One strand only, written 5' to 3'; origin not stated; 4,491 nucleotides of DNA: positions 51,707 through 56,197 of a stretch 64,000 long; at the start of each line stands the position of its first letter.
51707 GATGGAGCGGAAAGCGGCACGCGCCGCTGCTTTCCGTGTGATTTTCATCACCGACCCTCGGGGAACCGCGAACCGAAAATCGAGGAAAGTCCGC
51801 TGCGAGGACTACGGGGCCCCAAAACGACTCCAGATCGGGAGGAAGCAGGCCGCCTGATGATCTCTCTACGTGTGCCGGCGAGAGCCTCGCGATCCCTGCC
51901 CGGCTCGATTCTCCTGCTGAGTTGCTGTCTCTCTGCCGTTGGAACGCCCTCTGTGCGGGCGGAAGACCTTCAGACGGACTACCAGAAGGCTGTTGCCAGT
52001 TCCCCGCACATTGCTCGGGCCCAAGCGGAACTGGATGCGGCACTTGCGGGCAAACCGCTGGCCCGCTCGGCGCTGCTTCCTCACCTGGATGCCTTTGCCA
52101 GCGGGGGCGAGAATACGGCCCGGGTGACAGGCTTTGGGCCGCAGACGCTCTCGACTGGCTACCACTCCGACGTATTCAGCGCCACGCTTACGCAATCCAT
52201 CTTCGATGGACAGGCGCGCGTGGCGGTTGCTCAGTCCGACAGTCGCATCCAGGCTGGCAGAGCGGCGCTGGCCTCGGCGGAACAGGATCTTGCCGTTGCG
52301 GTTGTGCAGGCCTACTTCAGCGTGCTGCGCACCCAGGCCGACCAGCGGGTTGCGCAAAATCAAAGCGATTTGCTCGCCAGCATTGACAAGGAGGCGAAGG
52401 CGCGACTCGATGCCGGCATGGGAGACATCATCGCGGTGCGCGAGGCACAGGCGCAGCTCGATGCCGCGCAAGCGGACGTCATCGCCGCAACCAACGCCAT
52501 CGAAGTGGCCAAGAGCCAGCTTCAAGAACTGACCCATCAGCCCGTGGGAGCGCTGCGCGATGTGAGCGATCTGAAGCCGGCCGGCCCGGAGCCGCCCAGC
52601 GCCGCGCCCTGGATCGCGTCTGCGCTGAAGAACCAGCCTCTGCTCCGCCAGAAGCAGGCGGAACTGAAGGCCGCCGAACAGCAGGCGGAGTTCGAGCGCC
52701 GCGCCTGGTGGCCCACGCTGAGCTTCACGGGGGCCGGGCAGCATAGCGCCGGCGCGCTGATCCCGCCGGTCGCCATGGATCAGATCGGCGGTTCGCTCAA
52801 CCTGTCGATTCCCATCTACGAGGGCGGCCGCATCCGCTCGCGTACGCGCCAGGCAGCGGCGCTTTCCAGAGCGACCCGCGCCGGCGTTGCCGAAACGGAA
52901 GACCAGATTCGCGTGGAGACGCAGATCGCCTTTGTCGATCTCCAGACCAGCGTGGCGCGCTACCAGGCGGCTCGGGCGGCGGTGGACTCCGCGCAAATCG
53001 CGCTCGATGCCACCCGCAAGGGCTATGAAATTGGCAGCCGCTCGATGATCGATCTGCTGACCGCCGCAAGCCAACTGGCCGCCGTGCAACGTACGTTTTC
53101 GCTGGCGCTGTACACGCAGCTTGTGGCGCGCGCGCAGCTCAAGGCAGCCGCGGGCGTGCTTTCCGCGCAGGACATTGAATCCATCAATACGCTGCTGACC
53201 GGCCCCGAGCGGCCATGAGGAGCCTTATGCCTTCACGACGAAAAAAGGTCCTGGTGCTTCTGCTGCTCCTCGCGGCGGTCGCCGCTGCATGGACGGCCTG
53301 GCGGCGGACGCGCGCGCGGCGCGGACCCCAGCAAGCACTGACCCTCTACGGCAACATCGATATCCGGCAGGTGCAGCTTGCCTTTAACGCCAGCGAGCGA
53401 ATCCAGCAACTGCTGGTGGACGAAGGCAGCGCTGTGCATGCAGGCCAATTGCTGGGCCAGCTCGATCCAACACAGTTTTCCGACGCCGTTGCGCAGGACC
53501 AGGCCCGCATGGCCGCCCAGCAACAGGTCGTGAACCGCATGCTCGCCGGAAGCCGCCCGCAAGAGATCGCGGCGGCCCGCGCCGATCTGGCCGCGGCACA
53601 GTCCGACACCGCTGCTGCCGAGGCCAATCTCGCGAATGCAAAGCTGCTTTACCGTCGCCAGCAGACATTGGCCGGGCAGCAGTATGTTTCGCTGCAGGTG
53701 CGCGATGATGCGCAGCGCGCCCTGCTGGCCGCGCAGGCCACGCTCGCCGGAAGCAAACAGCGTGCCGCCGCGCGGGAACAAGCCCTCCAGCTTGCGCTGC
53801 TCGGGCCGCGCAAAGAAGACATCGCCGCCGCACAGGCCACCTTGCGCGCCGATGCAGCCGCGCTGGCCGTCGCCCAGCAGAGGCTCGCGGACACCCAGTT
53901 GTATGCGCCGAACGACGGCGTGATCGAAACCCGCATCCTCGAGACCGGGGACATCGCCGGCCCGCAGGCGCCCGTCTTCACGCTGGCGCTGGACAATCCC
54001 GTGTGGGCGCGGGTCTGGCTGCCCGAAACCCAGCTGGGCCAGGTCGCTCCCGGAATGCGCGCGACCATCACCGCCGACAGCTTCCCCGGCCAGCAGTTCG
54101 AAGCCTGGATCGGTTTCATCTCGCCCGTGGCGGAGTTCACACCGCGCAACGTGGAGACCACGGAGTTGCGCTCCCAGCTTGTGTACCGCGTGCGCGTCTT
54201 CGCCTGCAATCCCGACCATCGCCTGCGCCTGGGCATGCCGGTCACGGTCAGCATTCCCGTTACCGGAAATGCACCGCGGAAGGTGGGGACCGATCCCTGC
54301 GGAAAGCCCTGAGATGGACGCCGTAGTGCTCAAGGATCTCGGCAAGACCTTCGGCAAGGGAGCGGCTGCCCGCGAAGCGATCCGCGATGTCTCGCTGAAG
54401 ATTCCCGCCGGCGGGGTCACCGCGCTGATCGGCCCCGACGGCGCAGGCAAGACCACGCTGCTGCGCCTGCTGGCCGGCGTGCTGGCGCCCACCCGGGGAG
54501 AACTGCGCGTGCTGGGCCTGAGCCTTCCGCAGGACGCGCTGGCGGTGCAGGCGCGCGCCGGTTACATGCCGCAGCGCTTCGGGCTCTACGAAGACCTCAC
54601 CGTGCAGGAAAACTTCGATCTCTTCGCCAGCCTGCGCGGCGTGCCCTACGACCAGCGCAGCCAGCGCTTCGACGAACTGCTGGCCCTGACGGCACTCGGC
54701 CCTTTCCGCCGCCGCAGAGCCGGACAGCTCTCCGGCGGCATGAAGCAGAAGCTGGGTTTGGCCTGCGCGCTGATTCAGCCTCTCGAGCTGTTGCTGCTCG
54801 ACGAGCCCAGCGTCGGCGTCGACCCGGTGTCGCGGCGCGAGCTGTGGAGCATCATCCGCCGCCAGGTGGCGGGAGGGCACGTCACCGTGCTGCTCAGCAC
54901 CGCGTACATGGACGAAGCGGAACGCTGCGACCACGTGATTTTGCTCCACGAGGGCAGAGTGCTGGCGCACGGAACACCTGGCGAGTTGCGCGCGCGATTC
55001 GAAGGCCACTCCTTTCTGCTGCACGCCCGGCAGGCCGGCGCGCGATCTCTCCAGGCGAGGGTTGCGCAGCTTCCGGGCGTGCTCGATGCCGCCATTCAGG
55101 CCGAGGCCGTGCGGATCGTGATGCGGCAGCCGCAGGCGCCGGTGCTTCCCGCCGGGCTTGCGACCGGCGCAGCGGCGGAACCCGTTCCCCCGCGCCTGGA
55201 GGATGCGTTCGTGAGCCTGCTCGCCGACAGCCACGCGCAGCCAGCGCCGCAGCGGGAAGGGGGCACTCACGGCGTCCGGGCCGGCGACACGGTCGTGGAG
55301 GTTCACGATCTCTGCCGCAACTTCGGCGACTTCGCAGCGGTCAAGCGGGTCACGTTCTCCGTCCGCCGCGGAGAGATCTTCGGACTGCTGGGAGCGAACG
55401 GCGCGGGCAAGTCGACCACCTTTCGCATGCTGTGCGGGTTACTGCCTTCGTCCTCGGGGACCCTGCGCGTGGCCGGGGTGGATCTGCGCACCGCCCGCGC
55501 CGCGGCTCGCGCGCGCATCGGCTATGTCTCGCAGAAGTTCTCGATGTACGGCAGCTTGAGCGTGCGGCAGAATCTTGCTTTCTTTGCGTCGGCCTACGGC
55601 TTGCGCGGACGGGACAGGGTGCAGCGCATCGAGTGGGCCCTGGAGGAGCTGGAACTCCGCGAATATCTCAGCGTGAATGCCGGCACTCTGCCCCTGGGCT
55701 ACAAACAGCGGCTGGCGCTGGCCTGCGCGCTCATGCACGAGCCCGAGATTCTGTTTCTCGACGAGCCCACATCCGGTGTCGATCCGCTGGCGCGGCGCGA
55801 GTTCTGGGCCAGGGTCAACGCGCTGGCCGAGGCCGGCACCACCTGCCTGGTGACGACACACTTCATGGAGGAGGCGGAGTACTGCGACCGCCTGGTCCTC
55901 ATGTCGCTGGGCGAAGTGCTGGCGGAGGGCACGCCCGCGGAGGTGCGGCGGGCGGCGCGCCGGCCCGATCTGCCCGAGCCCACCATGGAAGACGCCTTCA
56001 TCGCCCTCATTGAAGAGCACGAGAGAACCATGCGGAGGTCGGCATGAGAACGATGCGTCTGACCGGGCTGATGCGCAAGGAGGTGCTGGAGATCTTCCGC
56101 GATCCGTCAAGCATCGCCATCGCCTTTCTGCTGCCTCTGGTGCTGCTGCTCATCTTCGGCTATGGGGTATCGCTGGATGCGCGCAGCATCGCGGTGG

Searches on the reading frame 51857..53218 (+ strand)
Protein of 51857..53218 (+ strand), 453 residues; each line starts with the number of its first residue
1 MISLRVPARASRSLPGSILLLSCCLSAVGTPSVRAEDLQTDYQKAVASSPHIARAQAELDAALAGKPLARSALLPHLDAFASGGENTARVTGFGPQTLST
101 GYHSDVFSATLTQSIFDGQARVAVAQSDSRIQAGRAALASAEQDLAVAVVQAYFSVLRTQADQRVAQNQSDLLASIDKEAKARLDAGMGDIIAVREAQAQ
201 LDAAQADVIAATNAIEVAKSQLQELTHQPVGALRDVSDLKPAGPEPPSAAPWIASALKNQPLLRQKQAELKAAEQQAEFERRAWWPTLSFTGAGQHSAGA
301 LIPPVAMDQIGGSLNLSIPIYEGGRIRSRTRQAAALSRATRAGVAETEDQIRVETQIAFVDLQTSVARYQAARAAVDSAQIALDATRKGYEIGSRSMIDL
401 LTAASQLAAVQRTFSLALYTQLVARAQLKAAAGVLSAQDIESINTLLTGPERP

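Call 51: search_protein_families(library=pfam, proteins=[window:51857-53218:+], max_evalue=0.0001)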
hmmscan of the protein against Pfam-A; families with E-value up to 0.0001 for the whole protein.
window:51857-53218:+ (453 aa): 1 family
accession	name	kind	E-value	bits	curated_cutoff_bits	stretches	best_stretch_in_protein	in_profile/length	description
PF02321.23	OEP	-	2.5e-59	200.7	22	2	252-433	4-187/187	Outer membrane efflux protein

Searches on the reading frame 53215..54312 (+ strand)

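Call 51: search_protein_families(library=pfam, proteins=[window:53215-54312:+], max_evalue=0.0001)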
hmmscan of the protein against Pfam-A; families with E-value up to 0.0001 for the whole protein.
window:53215-54312:+ (365 aa): 2 families
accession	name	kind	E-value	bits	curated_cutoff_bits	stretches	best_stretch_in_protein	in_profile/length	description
PF16576.10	HlyD_D23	-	3.6e-18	66.1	30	1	166-341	59-212/214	Barrel-sandwich domain of CusB or HlyD membrane-fusion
PF13437.12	HlyD_3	-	7e-15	56.1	22.2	1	229-313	2-85/106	HlyD family secretion protein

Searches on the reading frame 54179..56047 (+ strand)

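Call 51: search_protein_families(library=pfam, proteins=[window:54179-56047:+], max_evalue=0.0001)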
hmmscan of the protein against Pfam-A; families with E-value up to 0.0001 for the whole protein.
window:54179-56047:+ (622 aa): 9 families
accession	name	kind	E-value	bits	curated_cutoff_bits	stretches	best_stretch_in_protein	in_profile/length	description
PF00005.33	ABC_tran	-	4.6e-63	212.3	25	2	389-532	2-137/137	ABC transporter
PF13304.12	AAA_21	-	1.5e-21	78.2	27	2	497-561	231-298/304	AAA domain, putative AbiEii toxin, Type IV TA system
PF13555.12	AAA_29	-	6.9e-08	32.6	27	0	72-106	16-50/61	P-loop containing region of AAA domain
PF13476.12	AAA_23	-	1.9e-07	32.3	27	0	380-422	5-43/201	AAA domain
PF13401.12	AAA_22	-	7.4e-06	26.7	27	0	79-102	6-29/130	AAA domain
PF12399.14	BCA_ABC_TP_C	-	1.1e-05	25.3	25.5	0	579-591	1-13/27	Branched-chain amino acid ATP-binding cassette transporter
PF13604.12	AAA_30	-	4.4e-05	23.7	27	0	79-118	19-56/191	AAA domain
PF25199.1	nSTAND_NTPase5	-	8.9e-05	22.8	34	0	78-112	41-74/145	Novel STAND NTPase 5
PF02463.25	SMC_N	-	9.8e-05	22.3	40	0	400-434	26-61/220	RecF/RecN/SMC N terminal domain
